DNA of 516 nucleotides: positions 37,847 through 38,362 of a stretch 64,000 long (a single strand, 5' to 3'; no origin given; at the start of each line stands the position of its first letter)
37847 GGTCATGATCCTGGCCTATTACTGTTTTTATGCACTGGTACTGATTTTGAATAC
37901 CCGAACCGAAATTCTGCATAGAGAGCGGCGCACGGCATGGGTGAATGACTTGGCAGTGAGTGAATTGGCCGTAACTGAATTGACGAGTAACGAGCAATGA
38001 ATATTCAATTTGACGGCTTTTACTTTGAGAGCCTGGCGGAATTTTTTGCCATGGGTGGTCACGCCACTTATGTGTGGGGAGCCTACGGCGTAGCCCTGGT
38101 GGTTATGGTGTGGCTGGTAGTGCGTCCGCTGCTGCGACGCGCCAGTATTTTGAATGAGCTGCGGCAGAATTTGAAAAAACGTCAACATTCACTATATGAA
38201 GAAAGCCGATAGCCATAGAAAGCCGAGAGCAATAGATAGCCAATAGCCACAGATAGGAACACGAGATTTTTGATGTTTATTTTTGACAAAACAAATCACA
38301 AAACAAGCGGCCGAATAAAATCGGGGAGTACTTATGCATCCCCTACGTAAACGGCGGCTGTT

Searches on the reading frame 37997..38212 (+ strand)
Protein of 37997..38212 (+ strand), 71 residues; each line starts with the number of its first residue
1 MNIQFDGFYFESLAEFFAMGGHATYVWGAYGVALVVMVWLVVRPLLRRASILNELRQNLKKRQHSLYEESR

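Call 25: search_protein_families(library=pfam, proteins=[window:37997-38212:+])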
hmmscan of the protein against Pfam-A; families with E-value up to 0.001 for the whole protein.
window:37997-38212:+ (71 aa): 1 family
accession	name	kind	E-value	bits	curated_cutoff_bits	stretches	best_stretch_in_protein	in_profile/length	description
PF04995.19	CcmD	-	5.8e-15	55.5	25.6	1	20-61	1-42/44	Heme exporter protein D (CcmD)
